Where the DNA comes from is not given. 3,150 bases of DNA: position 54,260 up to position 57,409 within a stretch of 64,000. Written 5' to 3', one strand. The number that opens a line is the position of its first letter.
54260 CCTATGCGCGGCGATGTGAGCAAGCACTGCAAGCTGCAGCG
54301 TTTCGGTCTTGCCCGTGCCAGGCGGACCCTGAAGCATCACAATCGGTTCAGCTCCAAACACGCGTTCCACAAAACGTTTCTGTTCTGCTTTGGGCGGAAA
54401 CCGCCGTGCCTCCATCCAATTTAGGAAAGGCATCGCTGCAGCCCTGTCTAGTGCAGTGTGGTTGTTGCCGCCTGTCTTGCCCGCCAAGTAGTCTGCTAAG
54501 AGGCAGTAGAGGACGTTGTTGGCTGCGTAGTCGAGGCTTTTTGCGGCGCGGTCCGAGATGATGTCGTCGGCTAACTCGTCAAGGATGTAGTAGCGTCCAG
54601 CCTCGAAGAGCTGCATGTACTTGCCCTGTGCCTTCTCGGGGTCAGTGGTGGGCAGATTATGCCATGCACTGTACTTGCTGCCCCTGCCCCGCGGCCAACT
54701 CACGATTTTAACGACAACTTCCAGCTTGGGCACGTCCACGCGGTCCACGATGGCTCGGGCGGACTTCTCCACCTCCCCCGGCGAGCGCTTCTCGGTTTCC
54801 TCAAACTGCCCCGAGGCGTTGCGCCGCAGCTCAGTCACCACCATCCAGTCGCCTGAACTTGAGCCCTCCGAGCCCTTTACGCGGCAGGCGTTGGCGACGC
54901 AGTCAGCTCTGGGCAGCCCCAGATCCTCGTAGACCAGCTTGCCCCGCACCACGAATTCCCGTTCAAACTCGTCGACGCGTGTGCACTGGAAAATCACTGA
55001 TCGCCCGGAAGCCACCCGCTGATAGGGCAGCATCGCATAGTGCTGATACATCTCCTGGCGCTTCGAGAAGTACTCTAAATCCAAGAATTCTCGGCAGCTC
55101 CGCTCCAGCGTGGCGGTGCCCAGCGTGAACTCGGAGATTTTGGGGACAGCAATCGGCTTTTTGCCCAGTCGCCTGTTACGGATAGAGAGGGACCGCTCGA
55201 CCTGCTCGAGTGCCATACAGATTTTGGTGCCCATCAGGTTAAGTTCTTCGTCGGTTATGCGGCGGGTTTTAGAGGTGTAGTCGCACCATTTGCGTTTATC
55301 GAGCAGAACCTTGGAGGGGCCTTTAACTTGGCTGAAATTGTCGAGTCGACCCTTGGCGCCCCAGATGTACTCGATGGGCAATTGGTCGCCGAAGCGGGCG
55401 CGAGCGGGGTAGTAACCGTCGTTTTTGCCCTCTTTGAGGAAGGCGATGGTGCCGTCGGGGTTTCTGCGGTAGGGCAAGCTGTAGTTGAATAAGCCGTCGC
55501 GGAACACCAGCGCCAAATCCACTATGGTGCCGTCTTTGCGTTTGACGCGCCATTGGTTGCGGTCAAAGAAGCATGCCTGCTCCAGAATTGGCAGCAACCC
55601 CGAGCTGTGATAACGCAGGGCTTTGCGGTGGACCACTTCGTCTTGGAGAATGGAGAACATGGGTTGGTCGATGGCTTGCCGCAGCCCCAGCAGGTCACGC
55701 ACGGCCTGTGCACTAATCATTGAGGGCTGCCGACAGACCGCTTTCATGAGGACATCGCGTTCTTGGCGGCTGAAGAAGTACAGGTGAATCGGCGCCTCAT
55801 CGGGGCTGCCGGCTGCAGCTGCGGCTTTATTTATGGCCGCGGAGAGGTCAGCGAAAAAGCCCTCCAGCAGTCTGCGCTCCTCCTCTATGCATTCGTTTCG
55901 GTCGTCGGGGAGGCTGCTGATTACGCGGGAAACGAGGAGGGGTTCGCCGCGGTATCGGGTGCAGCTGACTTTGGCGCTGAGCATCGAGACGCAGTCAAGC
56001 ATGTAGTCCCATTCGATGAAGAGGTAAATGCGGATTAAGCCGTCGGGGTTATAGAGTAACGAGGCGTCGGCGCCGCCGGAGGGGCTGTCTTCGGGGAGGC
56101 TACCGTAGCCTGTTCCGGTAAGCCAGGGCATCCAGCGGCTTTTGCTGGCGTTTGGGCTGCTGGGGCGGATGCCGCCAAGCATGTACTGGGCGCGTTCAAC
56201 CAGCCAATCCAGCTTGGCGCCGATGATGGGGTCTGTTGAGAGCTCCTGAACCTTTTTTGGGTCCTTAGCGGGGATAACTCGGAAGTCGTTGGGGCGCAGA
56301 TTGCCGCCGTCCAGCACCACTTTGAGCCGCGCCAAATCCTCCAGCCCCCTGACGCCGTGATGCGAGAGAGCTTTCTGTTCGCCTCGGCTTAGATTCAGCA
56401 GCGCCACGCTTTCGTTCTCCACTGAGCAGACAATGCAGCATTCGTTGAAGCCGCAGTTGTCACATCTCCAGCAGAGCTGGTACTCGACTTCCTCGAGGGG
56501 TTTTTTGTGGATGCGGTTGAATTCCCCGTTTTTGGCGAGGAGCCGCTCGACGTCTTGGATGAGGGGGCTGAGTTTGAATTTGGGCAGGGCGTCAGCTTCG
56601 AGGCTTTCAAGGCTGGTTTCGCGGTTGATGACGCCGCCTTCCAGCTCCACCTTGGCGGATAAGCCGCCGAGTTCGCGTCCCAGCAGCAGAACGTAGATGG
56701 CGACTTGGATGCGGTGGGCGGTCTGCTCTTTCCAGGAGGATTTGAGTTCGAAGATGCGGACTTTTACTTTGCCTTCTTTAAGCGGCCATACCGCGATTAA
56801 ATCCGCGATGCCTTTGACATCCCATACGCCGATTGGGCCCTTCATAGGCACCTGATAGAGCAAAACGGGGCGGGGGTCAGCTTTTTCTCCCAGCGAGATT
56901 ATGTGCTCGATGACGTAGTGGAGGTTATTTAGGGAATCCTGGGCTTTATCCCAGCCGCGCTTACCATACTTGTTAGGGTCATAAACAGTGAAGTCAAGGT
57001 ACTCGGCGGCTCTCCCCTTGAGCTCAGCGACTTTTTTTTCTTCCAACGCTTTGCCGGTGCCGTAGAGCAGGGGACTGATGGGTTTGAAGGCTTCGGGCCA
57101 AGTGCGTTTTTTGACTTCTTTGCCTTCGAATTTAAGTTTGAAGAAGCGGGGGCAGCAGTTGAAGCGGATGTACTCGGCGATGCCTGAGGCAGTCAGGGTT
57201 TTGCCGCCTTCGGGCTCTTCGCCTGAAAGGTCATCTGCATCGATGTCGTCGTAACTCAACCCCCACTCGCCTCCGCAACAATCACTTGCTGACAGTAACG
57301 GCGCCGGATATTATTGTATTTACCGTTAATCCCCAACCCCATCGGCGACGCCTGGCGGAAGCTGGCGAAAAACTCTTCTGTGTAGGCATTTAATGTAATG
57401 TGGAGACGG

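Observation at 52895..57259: Giant single-polypeptide Fe-S nuclease + unassigned 550-aa core + Upf1/Dna2-like helicase: archaeal Dna2-like enzyme or stand-alone nuclease-helicase immunity protein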

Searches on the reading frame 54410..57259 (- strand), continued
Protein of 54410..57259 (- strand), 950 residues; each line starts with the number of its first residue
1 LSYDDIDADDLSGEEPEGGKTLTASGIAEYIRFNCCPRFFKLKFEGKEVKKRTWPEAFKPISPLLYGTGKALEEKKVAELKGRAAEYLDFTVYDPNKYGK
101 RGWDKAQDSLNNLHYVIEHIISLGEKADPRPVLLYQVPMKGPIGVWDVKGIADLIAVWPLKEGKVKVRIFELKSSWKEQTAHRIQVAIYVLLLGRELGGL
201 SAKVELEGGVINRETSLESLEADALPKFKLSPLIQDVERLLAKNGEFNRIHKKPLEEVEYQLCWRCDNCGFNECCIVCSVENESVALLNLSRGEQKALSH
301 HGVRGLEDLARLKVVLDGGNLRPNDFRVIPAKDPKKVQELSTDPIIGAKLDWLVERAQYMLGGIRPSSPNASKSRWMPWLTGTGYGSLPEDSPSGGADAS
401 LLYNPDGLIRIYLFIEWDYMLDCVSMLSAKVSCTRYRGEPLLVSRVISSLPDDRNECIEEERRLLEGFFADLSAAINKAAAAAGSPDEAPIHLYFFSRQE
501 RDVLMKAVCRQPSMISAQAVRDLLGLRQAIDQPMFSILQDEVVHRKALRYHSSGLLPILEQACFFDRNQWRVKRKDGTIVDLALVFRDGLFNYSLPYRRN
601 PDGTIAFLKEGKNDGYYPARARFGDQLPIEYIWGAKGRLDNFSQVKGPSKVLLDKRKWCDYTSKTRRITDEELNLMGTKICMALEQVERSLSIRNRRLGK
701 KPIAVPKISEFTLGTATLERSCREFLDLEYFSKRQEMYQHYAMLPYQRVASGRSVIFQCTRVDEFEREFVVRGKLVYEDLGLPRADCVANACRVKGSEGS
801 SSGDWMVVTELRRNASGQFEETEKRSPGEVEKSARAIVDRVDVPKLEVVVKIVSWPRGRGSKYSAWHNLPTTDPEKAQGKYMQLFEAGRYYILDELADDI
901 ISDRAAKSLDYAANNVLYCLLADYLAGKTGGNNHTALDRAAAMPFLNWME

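Call 97: search_solved_structures(query=A3, max_evalue=0.001, show_alignments=0)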
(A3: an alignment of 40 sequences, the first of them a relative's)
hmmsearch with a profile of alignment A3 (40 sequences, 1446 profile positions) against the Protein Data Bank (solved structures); distinct sequences matched with E-value up to 0.001: 41.
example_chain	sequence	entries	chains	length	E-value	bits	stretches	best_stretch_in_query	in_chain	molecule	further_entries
8rd3_A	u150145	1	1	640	3.2e-25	91.4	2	1283-1379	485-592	ATP-dependent helicase NAM7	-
2xzl_A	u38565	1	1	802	7e-25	90.3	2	1283-1379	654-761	ATP-DEPENDENT HELICASE NAM7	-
9qdq_A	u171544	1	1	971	1.3e-24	89.4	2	1283-1379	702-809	ATP-dependent helicase NAM7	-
2xzo_A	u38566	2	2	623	6.6e-24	87.1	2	1281-1379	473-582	REGULATOR OF NONSENSE TRANSCRIPTS 1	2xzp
2gjk_A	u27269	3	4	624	6.6e-24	87.1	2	1281-1379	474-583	Regulator of nonsense transcripts 1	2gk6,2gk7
6ej5_A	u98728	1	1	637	7.1e-24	87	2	1282-1379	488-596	Regulator of nonsense transcripts 1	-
9qwn_A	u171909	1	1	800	1.3e-23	86.1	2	1282-1379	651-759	Isoform 2 of Regulator of nonsense transcripts 1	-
2wjv_A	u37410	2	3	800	1.7e-23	85.6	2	1282-1379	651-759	REGULATOR OF NONSENSE TRANSCRIPTS 1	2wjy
4b3g_A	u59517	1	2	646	6e-23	83.9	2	1214-1380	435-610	DNA-BINDING PROTEIN SMUBP-2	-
4b3f_X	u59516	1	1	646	6.7e-23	83.7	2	1214-1380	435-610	DNA-BINDING PROTEIN SMUBP-2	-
5eaw_A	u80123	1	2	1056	5.1e-21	77.5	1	1281-1389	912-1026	DNA replication ATP-dependent helicase/nuclease DNA2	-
5ean_A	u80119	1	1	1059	5.2e-21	77.5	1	1281-1389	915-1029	DNA replication ATP-dependent helicase/nuclease DNA2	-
5eax_A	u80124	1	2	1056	1.1e-20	76.4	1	1281-1389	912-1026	DNA replication ATP-dependent helicase/nuclease DNA2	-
8ftm_A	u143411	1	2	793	1.7e-17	65.8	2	869-1039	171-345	5'-3' RNA helicase-like protein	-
5mzn_A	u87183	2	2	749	1.9e-17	65.6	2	1291-1378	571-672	Helicase SEN1,Helicase SEN1 | Helicase SEN1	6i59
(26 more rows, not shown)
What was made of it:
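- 54410..54979 (-): Residues 761-950: beta-barrel plus stalk helices, the accessory 1B-type module of Upf1-like helicases. The SETX profile stretch spans 869-1039 (call 97).
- On Dna2 (canonical, eukaryotic/archaeal): The family profile ranks Upf1 (91) and IGHMBP2 (84) above DNA2 (77) (call 97).
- The family profile ranks Upf1 (91 bits) and IGHMBP2 (84) above DNA2 (77) (call 97). The closest solved helicases by family profile are the RNA helicases Upf1/Nam7, IGHMBP2 and SETX/Sen1 (call 97).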

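Call 98: get_annotated_region(hit=H3, flank=6000)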
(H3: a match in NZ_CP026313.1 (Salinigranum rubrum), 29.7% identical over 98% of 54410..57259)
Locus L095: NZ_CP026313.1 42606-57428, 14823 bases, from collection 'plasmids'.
description: Salinigranum rubrum strain GX10 plasmid unnamed4, complete sequence
organism: Salinigranum rubrum (NCBI taxid 755307)
taxonomy: Archaea; Euryarchaeota; Halobacteria; Halobacteriales; Haloferacaceae; Salinigranum; Salinigranum rubrum
host: -; source: cell culture,marine solar saltern brine; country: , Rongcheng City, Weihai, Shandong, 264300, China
typing (MOB-suite, as given by PLSDB): non-mobilizable; mating-pair formation MPF_T
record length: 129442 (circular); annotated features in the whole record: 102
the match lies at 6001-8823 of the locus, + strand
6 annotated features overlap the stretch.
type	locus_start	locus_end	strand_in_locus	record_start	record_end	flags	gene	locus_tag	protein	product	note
CDS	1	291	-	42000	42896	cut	-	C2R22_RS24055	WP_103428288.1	DNA-binding protein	-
CDS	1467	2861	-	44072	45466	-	-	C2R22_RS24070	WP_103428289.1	ATP-binding protein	-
CDS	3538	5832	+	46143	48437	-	-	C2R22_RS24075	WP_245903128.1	Piwi domain-containing protein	-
CDS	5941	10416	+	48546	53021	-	-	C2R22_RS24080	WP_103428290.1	AAA domain-containing protein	-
CDS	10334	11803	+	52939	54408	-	-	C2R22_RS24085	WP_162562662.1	metallophosphoesterase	-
CDS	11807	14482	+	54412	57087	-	-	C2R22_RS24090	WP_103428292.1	AAA family ATPase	GO:0006302 - double-strand break repair [Evidence IEA]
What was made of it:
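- Closest known: Cas4 / ACE1 / EXO5 solo iron-staple nucleases. Different: One haloarchaeal homolog is adjacent to a Piwi protein (call 98).
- Mre11/Rad50-like genes (call 98).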

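Call 99: get_annotated_region(hit=H5, flank=6000)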
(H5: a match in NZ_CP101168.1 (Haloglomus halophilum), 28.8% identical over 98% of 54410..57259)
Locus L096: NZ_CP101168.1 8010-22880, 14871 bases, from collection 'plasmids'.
description: Haloglomus halophilum strain ZY41 plasmid unnamed2, complete sequence
organism: Haloglomus halophilum (NCBI taxid 2962672)
taxonomy: Archaea; Euryarchaeota; Halobacteria; Halobacteriales; Haloarculaceae; Haloglomus; Haloglomus halophilum
host: -; source: cell culture,salt; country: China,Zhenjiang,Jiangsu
typing (MOB-suite, as given by PLSDB): non-mobilizable
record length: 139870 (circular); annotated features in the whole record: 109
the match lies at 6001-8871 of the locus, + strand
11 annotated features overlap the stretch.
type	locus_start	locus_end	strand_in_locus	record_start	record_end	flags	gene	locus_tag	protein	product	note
CDS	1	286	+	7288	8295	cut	-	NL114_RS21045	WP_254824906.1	carbon-nitrogen hydrolase family protein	-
CDS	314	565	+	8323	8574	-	-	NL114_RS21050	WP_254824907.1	hypothetical protein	-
CDS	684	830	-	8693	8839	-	-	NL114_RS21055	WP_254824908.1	hypothetical protein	-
CDS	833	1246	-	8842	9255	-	-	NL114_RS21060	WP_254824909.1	hypothetical protein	-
CDS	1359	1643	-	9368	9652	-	-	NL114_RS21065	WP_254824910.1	hypothetical protein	-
CDS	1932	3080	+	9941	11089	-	-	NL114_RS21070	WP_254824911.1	hypothetical protein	-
CDS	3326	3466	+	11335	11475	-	-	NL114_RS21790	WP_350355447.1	PGF-CTERM sorting domain-containing protein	-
CDS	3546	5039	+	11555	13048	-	-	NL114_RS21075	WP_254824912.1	type I restriction enzyme HsdR N-terminal domain-containing protein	-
CDS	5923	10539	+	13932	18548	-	-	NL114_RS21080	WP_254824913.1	AAA domain-containing protein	-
CDS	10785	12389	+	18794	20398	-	-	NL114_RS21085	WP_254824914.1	ribonuclease H-like domain-containing protein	-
CDS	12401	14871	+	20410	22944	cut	-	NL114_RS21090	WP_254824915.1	DEAD/DEAH box helicase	-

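Call 100: get_annotated_region(hit=H6, flank=6000)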
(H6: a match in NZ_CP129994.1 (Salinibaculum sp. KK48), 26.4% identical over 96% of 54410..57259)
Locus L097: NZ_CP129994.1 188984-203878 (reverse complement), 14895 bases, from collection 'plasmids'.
description: Salinibaculum sp. KK48 plasmid unnamed2, complete sequence
organism: Salinibaculum sp. KK48 (NCBI taxid 3058903)
taxonomy: Archaea; Euryarchaeota; Halobacteria; Halobacteriales; Haloarculaceae; Salinibaculum; Salinibaculum sp. KK48
host: -; source: cell culture,sediment; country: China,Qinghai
typing (MOB-suite, as given by PLSDB): non-mobilizable
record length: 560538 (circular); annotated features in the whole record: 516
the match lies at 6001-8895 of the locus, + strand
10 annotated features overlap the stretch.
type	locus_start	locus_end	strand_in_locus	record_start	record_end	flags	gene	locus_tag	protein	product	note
CDS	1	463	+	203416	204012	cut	-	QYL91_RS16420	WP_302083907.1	hypothetical protein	-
CDS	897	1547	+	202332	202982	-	-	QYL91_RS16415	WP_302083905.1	hypothetical protein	-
CDS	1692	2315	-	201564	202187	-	-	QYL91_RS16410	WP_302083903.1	hypothetical protein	-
CDS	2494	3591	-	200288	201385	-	-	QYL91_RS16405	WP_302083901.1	hypothetical protein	-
CDS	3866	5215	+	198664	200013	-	-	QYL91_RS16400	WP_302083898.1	thymidylate synthase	GO:0006231 - dTMP biosynthetic process [Evidence IEA]; GO:0032259 - methylation [Evidence IEA]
CDS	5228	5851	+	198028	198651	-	-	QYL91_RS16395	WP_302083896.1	dihydrofolate reductase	GO:0046654 - tetrahydrofolate biosynthetic process [Evidence IEA]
CDS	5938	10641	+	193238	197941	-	-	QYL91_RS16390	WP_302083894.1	bifunctional RecB family nuclease/DEAD/DEAH box helicase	-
CDS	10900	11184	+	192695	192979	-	-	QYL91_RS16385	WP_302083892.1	hypothetical protein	-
CDS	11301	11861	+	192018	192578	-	-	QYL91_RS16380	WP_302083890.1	UPF0058 family protein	-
CDS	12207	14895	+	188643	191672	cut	-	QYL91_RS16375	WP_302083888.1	DNA-directed DNA polymerase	-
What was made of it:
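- thyA/folA/PolB (call 100).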

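Call 101: get_annotated_region(hit=H8, flank=6000)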
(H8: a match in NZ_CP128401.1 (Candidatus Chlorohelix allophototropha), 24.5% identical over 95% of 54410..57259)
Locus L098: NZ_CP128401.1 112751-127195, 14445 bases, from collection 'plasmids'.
description: Candidatus Chlorohelix allophototropha isolate L227-S17 plasmid unnamed1, complete sequence
organism: Candidatus Chlorohelix allophototropha (NCBI taxid 3003348)
taxonomy: Bacteria; Chloroflexota; Chloroflexia; Candidatus Chloroheliales; Candidatus Chloroheliaceae; Candidatus Chlorohelix; Candidatus Chlorohelix allophototropha
host: -; source: Single colony of Candidatus Chlorohelix allophototropha from a non-axenic enrichment (subculture 19.9); ...; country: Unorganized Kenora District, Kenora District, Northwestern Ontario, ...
typing (MOB-suite, as given by PLSDB): non-mobilizable
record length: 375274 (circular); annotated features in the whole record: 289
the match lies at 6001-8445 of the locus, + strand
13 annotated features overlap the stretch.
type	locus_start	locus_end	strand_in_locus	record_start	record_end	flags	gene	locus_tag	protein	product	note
CDS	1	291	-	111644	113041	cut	-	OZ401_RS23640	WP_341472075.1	folylpolyglutamate synthase/dihydrofolate synthase family protein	GO:0006730 - one-carbon metabolic process [Evidence IEA]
CDS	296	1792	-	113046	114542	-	-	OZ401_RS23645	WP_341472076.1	hypothetical protein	-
CDS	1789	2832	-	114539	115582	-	-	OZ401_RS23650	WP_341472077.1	glycosyltransferase family 2 protein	-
CDS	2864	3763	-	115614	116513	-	-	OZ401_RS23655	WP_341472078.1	haloalkane dehalogenase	-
CDS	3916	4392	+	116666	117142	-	-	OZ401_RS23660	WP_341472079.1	DinB family protein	-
CDS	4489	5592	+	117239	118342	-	-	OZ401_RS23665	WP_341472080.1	hypothetical protein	-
CDS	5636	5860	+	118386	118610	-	-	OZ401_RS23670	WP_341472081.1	hypothetical protein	-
CDS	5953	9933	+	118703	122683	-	-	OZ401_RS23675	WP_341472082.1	AAA domain-containing protein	-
CDS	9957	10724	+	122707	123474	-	-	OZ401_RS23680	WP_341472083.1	hypothetical protein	-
CDS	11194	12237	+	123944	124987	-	-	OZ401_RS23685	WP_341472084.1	ATP-binding cassette domain-containing protein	-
CDS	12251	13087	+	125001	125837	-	-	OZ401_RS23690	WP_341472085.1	ABC-2 family transporter protein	-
CDS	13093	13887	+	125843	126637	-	-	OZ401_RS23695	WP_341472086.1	ABC-2 family transporter protein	-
CDS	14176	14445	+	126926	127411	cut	-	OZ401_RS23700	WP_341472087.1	integrase core domain-containing protein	GO:0015074 - DNA integration [Evidence IEA]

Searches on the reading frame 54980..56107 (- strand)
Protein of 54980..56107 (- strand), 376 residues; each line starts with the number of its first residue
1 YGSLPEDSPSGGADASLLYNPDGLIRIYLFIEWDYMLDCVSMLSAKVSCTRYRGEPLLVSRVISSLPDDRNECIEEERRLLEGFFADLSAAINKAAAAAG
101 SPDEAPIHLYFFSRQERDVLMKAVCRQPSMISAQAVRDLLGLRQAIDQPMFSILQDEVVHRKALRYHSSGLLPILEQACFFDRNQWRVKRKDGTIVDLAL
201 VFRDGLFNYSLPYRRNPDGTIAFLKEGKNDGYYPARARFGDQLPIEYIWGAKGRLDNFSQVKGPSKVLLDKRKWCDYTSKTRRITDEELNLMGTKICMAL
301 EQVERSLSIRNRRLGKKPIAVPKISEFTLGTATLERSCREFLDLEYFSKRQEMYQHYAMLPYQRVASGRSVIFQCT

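Call 74: predict_structure(alignment_id=A6)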
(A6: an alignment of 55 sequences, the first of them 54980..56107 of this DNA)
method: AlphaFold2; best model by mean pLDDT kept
length: 376 residues; sequences in the alignment: 55
mean_pLDDT: 89.2   pTM: 0.86
mean pLDDT of the five models: 89.2, 88.3, 86.7, 86.6, 86.2
residues with pLDDT >= 90: 210; 70-90: 155; 50-70: 10; < 50: 1
segments of 3 or more residues with pLDDT < 50: none
pLDDT, mean of each block of 10 residues (from residue 1): 79 63 94 96 97 94 96 96 96 94 94 96 91 84 77 92 84 86 89 95 92 92 86 87 95 85 88 93 97 97 89 83 81 84 85 85 91 87
secondary structure, 60 per line:
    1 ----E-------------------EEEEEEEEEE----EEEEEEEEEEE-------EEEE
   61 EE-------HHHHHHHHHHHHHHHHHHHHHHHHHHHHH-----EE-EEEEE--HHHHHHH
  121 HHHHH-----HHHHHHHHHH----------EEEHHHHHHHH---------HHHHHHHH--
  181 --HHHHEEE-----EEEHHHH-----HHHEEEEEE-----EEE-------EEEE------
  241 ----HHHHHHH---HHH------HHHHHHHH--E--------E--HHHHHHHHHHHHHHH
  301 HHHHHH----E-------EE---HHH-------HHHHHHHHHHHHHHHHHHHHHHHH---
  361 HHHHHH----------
elements in order: E25-34 E39-49 E57-62 H70-98 E107-111 H114-125 H131-140 E151-153 H154-161 H171-178 H183-186 E187-189 E195-197 H198-201 E210-215 E221-223 E231-234 H245-251 H264-271 H286-306 H334-357 H361-366

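Call 77: fold_search(model_id=the predicted structure, library=pdb)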
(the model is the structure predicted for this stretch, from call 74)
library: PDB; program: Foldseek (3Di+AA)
matches with E <= 10: 434; with E <= 0.001: 0
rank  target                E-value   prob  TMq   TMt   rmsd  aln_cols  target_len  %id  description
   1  8ywi_A                1.1e-02  0.72  0.25  0.11  16.5       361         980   10  The structure of ASFV DNA polymerase in replicating state (released 2025-02-05)
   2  9l8u_A                1.6e-02  0.84  0.27  0.11  15.4       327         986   10  Cryo-EM structure of ASFV DNA polymerase in a DNA replication state (released 2025-12-31)
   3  8ywm_A                3.8e-02  0.69  0.26  0.11  15.4       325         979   10  The structure of ASFV DNA polymerase in editing state (released 2025-02-05)
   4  7wrn                  4.7e-02  0.92  0.26  0.32   6.7       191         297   13  ESRP1 RNaseH-qRRM1 tandem domain (released 2023-02-01)
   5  4l8r_E                5.5e-02  0.47  0.23  0.29  16.5       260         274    8  Structure of mrna stem-loop, human stem-loop binding protein and 3'hexo ternary complex (released 2013-07-10)
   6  9f7m_E                6.5e-02  0.66  0.20  0.32   7.8       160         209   10  Blastococcus Orn bound to pGG (released 2024-12-04)
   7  4qoz_B                7.7e-02  0.44  0.24  0.30  16.4       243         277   10  Crystal structure of the histone mRNA stem-loop, stem-loop binding protein (phosphorylated), and 3'hExo ternary comple (released 2014-07-23)
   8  6sty_B                8.1e-02  0.60  0.15  0.27   7.4       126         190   10  Human REXO2 exonuclease in complex with RNA. (released 2020-04-29)
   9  1zbu_A                8.5e-02  0.44  0.24  0.35  16.0       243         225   10  crystal structure of full-length 3'-exonuclease (released 2006-09-19)
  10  9f7m_C                1.0e-01  0.66  0.20  0.34   7.8       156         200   12  Blastococcus Orn bound to pGG (released 2024-12-04)
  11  9f7m_A                1.1e-01  0.60  0.20  0.33   7.5       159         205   10  Blastococcus Orn bound to pGG (released 2024-12-04)
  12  5i4a_C                1.2e-01  0.85  0.18  0.11   5.3       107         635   12  X-ray crystal structure of Marinitoga piezophila Argonaute in complex with 5' OH guide RNA (released 2016-03-30)
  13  7yfy_A                1.2e-01  0.66  0.18  0.10   5.7       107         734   12  Cryo-EM structure of the Mili-piRNA- target ternary complex (released 2024-01-24)
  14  5iud_J                1.2e-01  0.63  0.26  0.13   7.8       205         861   17  Human DNA polymerase alpha in binary complex with a DNA:DNA template-primer (released 2016-04-13)
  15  4l8r_B                1.2e-01  0.35  0.24  0.30  16.3       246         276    9  Structure of mrna stem-loop, human stem-loop binding protein and 3'hexo ternary complex (released 2013-07-10)
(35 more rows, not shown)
